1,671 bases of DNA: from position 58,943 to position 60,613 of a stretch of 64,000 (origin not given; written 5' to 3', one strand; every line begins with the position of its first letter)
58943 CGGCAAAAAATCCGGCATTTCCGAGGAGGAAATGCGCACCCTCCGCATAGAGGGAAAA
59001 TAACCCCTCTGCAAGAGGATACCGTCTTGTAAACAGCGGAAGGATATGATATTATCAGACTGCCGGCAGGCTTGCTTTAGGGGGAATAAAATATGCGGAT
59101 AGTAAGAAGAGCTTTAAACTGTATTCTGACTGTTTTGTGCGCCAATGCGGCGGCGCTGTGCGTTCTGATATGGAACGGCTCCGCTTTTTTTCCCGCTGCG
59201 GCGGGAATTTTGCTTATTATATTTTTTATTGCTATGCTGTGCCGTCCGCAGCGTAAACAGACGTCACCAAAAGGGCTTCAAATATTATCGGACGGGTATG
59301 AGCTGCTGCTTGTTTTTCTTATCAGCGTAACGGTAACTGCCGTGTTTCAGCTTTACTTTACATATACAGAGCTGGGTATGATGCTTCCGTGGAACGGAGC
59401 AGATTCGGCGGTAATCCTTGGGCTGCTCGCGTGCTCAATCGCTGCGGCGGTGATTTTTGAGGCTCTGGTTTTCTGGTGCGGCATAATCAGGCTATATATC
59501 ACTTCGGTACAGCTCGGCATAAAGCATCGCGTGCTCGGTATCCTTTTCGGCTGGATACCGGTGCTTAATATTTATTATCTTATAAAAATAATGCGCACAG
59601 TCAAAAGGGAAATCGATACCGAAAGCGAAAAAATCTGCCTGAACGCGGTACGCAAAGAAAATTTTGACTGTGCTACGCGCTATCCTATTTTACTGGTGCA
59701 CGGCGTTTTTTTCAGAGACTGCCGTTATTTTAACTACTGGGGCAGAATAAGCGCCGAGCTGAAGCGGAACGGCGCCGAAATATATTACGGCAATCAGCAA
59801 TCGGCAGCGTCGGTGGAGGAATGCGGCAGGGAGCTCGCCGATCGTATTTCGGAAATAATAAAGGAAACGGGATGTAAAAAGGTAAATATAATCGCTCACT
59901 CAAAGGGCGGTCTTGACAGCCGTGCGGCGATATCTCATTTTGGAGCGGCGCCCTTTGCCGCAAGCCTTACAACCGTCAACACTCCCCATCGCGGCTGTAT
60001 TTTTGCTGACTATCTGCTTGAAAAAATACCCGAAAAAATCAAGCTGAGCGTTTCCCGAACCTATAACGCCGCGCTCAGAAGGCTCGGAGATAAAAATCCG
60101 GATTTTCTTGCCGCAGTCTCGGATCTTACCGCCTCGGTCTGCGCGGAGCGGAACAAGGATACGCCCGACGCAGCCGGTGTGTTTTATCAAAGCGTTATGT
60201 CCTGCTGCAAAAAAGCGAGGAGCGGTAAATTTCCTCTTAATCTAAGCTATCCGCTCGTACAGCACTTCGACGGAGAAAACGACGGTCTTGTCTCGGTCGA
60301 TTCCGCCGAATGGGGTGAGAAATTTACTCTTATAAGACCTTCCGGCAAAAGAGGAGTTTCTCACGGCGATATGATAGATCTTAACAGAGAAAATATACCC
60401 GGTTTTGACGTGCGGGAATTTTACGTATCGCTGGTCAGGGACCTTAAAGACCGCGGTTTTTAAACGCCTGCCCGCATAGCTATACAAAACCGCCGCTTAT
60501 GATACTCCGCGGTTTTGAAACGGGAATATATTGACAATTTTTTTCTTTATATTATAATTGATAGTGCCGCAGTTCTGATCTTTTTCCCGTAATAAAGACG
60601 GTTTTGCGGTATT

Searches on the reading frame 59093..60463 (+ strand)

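Call 80: search_protein_families(library=pfam, proteins=[window:59093-60463:+], max_evalue=0.01)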
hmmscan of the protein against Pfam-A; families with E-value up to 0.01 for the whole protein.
window:59093-60463:+ (456 aa): 4 families
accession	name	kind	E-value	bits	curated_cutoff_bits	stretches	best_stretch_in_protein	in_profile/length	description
PF05057.20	DUF676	-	2.5e-05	24.3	20.3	1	236-308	50-134/217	Putative serine esterase (DUF676)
PF01674.24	Lipase_2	-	0.00049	20.1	20.3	1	197-281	2-94/219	Lipase (class 2)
PF02089.21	Palm_thioest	-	0.0033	17.6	26.8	1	198-306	1-117/254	Palmitoyl protein thioesterase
PF24096.1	DUF7379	-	0.0063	16.9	33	1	200-306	2-119/191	Domain of unknown function (DUF7379)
